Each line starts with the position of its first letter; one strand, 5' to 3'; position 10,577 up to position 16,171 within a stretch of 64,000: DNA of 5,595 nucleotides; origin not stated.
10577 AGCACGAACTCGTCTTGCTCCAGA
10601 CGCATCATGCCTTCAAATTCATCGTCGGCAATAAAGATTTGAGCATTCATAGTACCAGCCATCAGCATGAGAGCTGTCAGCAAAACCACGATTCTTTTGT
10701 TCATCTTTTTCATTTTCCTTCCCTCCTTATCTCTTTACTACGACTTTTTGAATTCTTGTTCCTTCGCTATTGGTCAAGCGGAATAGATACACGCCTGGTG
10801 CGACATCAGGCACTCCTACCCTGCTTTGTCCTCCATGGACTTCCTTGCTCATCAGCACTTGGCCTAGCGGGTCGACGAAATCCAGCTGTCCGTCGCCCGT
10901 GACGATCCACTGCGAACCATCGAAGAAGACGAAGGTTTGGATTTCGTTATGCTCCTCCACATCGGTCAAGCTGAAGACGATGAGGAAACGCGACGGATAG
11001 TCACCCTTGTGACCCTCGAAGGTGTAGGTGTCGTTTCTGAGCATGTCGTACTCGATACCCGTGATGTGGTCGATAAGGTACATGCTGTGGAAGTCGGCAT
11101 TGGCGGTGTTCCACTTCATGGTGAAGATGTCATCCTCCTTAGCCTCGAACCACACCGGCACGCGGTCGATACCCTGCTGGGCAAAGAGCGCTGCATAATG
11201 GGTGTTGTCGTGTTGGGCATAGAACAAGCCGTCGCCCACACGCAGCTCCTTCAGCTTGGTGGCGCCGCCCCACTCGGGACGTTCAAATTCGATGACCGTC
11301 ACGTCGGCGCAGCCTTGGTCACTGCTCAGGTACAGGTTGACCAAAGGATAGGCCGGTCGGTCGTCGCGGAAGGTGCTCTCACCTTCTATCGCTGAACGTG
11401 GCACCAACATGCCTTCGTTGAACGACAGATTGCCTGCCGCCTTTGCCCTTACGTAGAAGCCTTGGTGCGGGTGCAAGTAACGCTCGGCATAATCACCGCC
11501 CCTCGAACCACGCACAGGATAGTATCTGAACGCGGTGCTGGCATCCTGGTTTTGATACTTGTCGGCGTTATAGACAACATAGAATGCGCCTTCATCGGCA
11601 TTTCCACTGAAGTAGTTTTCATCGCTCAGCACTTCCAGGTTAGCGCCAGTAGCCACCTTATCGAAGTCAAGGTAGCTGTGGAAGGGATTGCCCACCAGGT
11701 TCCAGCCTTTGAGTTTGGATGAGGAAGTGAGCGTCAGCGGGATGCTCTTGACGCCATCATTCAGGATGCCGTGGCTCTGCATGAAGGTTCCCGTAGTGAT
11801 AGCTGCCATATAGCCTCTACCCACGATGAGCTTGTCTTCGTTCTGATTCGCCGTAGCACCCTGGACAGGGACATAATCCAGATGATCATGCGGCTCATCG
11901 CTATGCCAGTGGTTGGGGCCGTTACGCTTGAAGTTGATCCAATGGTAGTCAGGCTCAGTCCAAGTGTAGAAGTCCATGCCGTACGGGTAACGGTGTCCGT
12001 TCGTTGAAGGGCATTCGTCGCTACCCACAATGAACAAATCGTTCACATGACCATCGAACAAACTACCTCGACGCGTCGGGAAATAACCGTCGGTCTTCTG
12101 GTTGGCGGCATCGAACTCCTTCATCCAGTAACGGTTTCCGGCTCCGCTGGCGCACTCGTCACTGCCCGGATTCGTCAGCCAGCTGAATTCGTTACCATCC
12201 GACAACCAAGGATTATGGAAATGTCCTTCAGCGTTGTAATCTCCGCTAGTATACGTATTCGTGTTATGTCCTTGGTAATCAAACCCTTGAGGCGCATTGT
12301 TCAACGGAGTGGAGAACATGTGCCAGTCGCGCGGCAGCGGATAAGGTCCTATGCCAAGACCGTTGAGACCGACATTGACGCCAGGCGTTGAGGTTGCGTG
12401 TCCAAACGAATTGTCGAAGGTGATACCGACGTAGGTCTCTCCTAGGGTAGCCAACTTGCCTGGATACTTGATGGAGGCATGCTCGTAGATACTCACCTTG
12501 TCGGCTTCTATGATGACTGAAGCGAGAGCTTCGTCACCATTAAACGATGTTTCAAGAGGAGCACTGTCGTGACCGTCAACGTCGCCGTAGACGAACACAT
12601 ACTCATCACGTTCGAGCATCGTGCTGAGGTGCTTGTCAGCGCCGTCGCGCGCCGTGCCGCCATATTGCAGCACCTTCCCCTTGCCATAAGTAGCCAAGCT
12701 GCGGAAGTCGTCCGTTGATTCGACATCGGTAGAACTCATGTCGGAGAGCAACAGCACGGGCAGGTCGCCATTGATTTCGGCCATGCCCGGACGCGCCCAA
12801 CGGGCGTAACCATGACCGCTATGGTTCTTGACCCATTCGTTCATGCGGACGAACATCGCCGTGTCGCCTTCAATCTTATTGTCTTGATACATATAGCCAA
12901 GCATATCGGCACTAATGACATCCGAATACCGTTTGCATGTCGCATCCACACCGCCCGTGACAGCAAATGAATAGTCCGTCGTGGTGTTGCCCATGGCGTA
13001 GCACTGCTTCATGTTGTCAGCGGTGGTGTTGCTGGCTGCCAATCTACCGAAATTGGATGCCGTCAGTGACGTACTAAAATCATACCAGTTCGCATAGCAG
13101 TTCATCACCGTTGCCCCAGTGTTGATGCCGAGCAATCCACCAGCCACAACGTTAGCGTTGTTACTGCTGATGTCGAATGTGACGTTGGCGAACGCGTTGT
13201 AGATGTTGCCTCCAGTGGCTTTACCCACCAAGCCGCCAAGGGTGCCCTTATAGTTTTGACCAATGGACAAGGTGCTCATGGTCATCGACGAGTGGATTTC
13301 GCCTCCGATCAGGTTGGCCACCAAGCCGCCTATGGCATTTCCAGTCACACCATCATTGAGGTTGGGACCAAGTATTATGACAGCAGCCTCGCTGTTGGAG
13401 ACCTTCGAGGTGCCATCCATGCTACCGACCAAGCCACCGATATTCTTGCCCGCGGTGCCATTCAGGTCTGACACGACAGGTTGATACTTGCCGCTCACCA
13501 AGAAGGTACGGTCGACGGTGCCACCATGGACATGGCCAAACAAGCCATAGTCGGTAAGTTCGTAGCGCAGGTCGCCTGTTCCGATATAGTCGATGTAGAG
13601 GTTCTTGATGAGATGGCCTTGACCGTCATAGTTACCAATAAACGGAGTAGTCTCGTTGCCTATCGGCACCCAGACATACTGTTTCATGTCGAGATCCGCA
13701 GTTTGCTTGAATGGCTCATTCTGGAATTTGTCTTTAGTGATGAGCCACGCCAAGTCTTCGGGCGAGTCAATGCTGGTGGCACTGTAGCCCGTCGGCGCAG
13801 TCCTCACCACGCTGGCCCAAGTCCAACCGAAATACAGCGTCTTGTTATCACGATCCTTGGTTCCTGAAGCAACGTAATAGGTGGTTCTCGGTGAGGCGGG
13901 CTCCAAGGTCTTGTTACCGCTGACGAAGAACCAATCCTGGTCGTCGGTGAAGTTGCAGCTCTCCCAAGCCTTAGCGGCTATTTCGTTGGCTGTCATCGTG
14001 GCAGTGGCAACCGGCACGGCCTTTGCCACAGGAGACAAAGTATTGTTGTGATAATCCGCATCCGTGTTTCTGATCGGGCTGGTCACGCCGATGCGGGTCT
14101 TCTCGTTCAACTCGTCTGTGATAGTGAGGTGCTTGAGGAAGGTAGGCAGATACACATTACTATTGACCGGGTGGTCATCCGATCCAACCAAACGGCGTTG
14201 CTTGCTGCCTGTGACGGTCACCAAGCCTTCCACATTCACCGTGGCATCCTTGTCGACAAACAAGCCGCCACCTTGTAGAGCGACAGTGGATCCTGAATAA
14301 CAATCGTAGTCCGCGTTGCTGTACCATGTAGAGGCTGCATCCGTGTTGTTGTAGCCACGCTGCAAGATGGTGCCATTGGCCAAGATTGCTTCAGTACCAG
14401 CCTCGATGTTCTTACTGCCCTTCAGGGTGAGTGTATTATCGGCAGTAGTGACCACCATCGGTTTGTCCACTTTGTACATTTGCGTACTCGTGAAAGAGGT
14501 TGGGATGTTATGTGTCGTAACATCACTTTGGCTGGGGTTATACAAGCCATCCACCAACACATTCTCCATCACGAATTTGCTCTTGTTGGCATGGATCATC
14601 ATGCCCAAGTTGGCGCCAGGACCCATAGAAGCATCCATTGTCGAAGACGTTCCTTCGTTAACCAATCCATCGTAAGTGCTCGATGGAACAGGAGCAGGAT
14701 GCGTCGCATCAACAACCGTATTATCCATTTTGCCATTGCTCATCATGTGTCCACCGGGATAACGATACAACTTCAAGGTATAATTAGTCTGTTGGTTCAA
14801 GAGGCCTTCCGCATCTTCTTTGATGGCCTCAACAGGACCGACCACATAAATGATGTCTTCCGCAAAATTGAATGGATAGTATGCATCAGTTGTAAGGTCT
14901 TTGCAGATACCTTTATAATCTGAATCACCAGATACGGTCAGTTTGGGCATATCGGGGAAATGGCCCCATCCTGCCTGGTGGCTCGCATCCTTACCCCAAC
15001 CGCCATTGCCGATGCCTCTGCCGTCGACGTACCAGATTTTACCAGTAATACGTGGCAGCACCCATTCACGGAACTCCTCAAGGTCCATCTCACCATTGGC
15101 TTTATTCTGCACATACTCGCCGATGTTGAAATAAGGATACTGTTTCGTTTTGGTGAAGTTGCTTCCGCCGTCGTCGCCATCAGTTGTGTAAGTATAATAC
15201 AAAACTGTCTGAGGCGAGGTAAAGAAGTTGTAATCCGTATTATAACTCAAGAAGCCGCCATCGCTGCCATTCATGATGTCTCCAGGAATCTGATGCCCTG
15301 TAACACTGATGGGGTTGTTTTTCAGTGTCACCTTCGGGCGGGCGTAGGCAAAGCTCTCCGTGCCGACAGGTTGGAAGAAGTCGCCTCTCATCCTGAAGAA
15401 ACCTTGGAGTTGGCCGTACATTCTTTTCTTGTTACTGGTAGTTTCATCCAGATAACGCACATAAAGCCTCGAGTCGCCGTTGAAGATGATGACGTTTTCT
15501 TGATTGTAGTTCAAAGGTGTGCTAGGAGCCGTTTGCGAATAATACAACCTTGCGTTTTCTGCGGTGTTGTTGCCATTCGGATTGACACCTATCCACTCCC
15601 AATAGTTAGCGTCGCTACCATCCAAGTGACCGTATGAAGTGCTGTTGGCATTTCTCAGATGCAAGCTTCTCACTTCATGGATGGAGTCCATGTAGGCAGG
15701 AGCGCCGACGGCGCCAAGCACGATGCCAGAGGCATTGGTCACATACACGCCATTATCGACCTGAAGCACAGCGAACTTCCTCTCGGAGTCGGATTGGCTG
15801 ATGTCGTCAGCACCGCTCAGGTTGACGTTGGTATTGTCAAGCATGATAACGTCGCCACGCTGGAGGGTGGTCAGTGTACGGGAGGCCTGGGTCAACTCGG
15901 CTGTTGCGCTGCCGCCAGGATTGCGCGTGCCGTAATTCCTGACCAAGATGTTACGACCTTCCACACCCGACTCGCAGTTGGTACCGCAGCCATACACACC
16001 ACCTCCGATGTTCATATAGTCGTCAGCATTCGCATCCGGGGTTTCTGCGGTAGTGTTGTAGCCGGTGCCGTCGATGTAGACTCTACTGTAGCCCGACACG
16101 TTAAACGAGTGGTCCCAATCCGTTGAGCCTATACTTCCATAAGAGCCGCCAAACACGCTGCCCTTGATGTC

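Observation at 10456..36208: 25.7-kb operon encoding about 8,500 aa of one idiosyncratic (V/I)(Y/F)GGG repeat across three giant proteins plus a tail-anchored mini-protein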

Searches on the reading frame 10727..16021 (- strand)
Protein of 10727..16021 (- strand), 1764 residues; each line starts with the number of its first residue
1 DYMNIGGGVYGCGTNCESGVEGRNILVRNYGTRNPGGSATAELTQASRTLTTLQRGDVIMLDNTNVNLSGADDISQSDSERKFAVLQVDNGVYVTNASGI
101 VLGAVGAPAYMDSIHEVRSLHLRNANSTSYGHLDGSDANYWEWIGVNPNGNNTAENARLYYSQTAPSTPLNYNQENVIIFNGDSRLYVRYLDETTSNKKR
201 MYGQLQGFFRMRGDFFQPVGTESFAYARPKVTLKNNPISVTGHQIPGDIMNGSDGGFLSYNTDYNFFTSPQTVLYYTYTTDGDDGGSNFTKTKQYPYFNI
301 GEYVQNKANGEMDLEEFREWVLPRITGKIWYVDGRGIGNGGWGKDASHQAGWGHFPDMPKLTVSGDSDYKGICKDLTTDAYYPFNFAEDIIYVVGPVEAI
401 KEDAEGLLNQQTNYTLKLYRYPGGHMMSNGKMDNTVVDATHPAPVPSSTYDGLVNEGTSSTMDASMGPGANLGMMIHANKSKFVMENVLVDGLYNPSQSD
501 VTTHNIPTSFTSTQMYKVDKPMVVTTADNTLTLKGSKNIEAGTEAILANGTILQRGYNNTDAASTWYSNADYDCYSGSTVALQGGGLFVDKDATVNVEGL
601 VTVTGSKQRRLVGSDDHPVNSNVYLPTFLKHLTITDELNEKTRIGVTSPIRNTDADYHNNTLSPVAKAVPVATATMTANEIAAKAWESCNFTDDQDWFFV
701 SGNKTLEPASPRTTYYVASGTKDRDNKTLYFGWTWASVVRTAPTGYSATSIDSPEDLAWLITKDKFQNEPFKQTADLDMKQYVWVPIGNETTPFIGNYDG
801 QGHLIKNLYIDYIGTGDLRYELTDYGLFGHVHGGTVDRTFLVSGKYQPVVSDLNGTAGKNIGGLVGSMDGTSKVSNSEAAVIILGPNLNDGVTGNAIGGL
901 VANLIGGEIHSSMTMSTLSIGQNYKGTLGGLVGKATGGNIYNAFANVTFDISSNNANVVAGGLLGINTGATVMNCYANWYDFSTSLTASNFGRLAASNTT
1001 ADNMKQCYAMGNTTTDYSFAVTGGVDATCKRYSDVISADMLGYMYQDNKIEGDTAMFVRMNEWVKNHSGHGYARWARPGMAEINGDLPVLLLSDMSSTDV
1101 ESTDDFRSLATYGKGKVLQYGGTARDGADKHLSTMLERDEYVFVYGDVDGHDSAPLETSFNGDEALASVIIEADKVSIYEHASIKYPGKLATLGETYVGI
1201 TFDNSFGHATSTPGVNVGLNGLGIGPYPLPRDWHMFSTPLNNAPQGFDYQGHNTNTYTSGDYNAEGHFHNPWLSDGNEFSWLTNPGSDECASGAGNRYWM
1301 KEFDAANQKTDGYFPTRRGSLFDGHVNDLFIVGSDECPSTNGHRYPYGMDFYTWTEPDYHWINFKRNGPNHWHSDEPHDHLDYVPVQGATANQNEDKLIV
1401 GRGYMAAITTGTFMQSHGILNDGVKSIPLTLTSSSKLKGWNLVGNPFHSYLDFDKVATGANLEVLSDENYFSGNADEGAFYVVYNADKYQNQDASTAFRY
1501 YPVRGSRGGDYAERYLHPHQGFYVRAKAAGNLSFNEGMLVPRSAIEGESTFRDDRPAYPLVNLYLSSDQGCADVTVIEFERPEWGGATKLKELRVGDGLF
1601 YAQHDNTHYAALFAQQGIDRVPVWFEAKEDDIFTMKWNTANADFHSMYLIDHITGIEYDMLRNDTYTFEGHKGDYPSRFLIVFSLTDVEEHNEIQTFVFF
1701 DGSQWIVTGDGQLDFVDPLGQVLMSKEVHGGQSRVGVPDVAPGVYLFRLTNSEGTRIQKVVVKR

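Call 28: find_homologous_proteins(query=window:10727-16021:-)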
Query window:10727-16021:- (1764 aa): 45 proteins with E <= 0.001 among 8000 candidates.
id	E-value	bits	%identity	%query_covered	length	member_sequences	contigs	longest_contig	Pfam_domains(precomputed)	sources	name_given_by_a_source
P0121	0.0e+0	4137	100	100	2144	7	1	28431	PF07581.18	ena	-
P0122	0.0e+0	2381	64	99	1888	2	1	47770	-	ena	-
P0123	0.0e+0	1976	55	100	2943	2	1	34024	-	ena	-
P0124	0.0e+0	1846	53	100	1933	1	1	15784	PF07581.18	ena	-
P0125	0.0e+0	1837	54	100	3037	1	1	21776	-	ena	-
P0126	0.0e+0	1696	50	100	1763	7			-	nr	nr:T9SS type A sorting domain-containing protein [Bacteroidales bacterium]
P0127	0.0e+0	1575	48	100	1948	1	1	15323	PF07581.18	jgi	jgi:hypothetical protein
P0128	0.0e+0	1531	48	100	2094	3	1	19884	-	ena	-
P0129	0.0e+0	1527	47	100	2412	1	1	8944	-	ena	-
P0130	0.0e+0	1504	50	88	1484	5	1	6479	-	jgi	-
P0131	0.0e+0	1449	45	100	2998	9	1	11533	PF18962.8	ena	-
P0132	0.0e+0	1444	47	100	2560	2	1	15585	-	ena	-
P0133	0.0e+0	1438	47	100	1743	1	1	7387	-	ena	-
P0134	0.0e+0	1437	52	82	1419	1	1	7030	PF07581.18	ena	-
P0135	0.0e+0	1430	45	100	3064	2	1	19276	-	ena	-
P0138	0.0e+0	1151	40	100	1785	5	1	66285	PF18962.8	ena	-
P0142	9.9e-172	592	38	62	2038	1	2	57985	-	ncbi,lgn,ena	-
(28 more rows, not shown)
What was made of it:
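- Closest known: Pmp-type / 'parallel beta-helix' T9SS cargo of Bacteroidota. Same: Distant homologues of the gene 3 C-terminal module carry Chlam_PMP or Beta_helix N-terminal passengers (call 28).
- One orthologue is named 'T9SS type A sorting domain-containing protein' (call 28).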

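Call 33: find_encoding_contigs(protein=P0122, flank=10000, max_places=3)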
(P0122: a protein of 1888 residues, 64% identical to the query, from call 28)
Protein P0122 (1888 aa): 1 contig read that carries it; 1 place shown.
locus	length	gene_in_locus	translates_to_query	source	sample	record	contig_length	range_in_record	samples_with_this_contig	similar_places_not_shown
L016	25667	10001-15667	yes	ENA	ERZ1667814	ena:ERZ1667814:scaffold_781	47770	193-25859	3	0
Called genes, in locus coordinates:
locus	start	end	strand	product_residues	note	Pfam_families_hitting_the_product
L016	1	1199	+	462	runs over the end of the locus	?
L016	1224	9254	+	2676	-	-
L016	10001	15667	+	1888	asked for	-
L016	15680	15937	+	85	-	-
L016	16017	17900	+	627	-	PF00501:AMP-binding, PF23562:AMP-binding_C_3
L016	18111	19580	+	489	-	PF01637:ATPase_2, PF13191:AAA_16, PF13173:AAA_14 (weak), PF13401:AAA_22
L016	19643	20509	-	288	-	-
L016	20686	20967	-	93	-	-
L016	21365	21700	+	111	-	-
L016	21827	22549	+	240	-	PF00498:FHA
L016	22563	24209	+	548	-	PF00069:Pkinase, PF07714:PK_Tyr_Ser-Thr, PF03109:ABC1 (weak)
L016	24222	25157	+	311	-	PF03109:ABC1 (faint), PF00069:Pkinase, PF07714:PK_Tyr_Ser-Thr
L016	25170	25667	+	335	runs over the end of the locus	PF13672:PP2C_2, PF00481:PP2C (weak), PF07228:SpoIIE (faint)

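Call 34: find_encoding_contigs(protein=P0123, flank=10000, max_places=3)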
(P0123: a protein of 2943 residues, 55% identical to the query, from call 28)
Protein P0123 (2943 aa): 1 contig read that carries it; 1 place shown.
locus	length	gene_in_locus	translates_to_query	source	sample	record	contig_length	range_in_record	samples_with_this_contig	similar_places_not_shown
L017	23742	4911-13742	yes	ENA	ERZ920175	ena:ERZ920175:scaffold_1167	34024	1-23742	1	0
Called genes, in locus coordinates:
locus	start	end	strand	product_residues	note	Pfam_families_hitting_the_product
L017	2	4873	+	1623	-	?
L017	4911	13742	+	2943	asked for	-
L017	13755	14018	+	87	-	-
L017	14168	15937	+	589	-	PF00501:AMP-binding, PF23562:AMP-binding_C_3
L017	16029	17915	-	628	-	PF02784:Orn_Arg_deC_N, PF17810:Arg_decarb_HB, PF17944:Arg_decarbox_C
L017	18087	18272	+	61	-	PF13711:DUF4160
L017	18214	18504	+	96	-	PF10387:DUF2442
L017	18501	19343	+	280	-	PF01869:BcrAD_BadFG (weak)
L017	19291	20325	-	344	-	PF01745:IPT, PF13238:AAA_18 (faint), PF01715:IPPT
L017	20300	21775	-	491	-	PF01743:PolyA_pol, PF12627:PolyA_pol_RNAbd, PF01966:HD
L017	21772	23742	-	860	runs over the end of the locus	PF02861:Clp_N, PF00004:AAA, PF17871:AAA_lid_9, PF00158:Sigma54_activat, PF00004:AAA, PF07724:AAA_2, PF07728:AAA_5, PF10431:ClpB_D2-small, +5 more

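Call 36: find_encoding_contigs(protein=P0138, flank=10000, max_places=2)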
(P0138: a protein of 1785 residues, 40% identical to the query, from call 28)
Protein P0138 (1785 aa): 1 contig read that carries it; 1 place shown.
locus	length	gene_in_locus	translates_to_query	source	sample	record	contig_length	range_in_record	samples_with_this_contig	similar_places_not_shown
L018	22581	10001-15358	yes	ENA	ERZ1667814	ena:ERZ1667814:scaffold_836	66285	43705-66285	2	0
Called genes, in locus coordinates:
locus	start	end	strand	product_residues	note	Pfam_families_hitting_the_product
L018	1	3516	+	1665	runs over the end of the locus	-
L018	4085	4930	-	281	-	-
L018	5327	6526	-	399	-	-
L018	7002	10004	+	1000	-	-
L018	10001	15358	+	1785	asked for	PF18962:Por_Secre_tail (weak)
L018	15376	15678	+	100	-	-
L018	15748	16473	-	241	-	PF01048:PNP_UDP_1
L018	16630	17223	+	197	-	PF18306:LDcluster4, PF03641:Lysine_decarbox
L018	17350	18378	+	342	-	PF13207:AAA_17 (weak), PF13238:AAA_18, PF00383:dCMP_cyt_deam_1, PF14437:MafB19-deam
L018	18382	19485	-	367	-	PF00092:VWA (faint)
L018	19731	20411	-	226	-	PF01797:Y1_Tnp (faint)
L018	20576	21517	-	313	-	PF18780:HNH_repeat, PF01844:HNH, PF14279:HNH_5 (weak)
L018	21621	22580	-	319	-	?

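Call 37: find_encoding_contigs(protein=P0142, flank=10000, max_places=2)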
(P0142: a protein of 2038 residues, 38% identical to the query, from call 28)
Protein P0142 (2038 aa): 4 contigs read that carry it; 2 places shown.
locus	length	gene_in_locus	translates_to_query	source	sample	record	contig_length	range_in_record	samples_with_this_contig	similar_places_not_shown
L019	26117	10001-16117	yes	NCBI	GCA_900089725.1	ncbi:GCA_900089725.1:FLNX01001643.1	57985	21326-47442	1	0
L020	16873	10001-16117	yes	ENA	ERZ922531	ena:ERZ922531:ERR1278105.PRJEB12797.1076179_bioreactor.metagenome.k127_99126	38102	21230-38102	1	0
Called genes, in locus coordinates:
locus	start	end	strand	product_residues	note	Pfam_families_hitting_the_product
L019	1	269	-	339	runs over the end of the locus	PF13303:PTS_EIIC_2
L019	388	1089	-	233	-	PF00857:Isochorismatase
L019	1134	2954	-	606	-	PF04055:Radical_SAM (faint), PF08497:Radical_SAM_N, PF11842:DUF3362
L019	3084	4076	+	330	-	PF02588:YitT_membrane, PF10035:DUF2179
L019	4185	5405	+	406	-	PF01546:Peptidase_M20, PF07687:M20_dimer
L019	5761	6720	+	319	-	PF03462:PCRF, PF00472:RF-1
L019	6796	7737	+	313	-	PF18962:Por_Secre_tail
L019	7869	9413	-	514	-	PF09820:AAA-ATPase_like, PF08011:PDDEXK_9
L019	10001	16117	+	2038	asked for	-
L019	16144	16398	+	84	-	-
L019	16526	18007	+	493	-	PF02554:CstA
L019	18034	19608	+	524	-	PF00009:GTP_EFTU, PF00025:Arf (faint), PF01926:MMR_HSR1, PF04670:Gtr1_RagA (weak), PF22042:EF-G_D2, PF03144:GTP_EFTU_D2 (weak), PF16658:RF3_C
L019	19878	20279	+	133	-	-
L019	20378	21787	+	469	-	PF07603:Lcl_C (faint), PF26707:DUF8237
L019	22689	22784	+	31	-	-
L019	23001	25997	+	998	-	PF00515:TPR_1 (faint), PF07719:TPR_2 (faint), PF09976:TPR_21 (faint), PF12895:ANAPC3 (faint), PF13371:TPR_9 (faint), PF13424:TPR_12 (faint), PF13525:YfiO (weak), PF13174:TPR_6 (weak), +5 more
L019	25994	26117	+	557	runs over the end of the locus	-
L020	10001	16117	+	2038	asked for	-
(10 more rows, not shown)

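Call 95: search_solved_structures(query=A6, max_evalue=1)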
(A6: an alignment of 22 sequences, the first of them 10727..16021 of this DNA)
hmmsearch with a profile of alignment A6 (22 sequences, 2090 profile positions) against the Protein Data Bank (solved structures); distinct sequences matched with E-value up to 1: 4.
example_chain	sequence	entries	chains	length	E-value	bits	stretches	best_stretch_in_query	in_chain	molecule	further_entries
8glk_D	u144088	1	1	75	0.013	16.1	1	2037-2088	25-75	Endonuclease I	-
5hfs_A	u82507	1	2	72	0.047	14.3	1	2026-2088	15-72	Gingipain R2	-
7pq4_A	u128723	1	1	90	0.081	13.5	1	2026-2088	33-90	Arginine-specific cysteine proteinase (Arg-gingipain)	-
5jvk_A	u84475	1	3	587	0.61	10.6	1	2030-2087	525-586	Uncharacterized protein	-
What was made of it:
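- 10733..11056 (-): Gene 3 T9SS type-A-like C-terminal sorting domain. Profile hits to the RgpB and NucA CTD structures (call 95).
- On T9SS type A cargo (gene 3): The family profile hits only CTD entries in the PDB: 8glk_D, 5hfs_A, 7pq4_A (call 95).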

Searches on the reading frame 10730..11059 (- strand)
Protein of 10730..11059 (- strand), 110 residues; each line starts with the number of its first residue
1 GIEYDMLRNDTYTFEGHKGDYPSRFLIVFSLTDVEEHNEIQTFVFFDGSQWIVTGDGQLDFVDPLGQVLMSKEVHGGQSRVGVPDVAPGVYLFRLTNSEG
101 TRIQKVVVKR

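Call 64: search_protein_families(library=pfam, alignment_id=A3, max_evalue=0.01)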
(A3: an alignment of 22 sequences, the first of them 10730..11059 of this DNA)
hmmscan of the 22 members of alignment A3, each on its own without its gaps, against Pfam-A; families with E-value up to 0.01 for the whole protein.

A. member 1, window:10730-11059:- (110 aa): 1 family
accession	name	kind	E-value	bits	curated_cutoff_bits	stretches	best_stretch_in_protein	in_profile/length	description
PF18962.6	Por_Secre_tail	-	0.0018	18.9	27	1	57-108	22-75/75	Secretion system C-terminal sorting domain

B. families by the number of members that match (of 22 scanned): 2 families
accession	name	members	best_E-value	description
PF18962.6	Por_Secre_tail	22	1.2e-09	Secretion system C-terminal sorting domain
PF11589.14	DUF3244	1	0.0013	Domain of unknown function (DUF3244)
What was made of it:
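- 10733..11056 (-): PF18962 matched in 22 of 22 orthologous C-termini (call 64).
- On T9SS type A cargo (gene 3): PF18962: 18.9 bits against 27 for the window, but 22 of 22 orthologous C-termini match (best 1.2e-9; call 64).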

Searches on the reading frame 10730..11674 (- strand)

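Call 43: search_protein_families(library=pfam, proteins=[window:10730-11674:-], max_evalue=1)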
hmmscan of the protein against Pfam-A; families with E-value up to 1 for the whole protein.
window:10730-11674:- (315 aa): 1 family
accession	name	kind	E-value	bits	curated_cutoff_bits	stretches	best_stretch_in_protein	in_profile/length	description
PF18962.6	Por_Secre_tail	-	0.012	16.4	27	1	263-313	23-75/75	Secretion system C-terminal sorting domain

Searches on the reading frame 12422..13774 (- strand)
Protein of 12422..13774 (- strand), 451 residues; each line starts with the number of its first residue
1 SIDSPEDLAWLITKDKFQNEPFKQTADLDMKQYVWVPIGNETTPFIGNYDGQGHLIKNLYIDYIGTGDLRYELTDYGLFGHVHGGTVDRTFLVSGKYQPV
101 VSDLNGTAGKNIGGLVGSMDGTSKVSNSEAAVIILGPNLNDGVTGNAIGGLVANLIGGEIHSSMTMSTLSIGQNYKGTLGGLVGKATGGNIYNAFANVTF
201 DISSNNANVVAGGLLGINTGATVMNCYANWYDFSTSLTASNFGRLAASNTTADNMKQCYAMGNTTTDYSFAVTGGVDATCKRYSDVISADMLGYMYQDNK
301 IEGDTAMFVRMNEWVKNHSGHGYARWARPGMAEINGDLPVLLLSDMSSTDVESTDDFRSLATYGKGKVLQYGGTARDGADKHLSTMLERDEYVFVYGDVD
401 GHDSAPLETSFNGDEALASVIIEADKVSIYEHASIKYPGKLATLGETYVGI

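Call 43: search_protein_families(library=pfam, proteins=[window:12422-13774:-], max_evalue=1)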
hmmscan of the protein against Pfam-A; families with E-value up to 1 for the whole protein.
window:12422-13774:- (451 aa): 1 family
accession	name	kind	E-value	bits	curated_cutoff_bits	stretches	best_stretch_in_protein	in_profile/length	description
PF07581.17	Glug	-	1.7e-08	34.7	20.5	3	178-199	4-26/28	The GLUG motif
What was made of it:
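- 12722..13474 (-): Gene 3 GLUG-motif region. call 43 (PF07581, 34.7 bits, 3 stretches)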
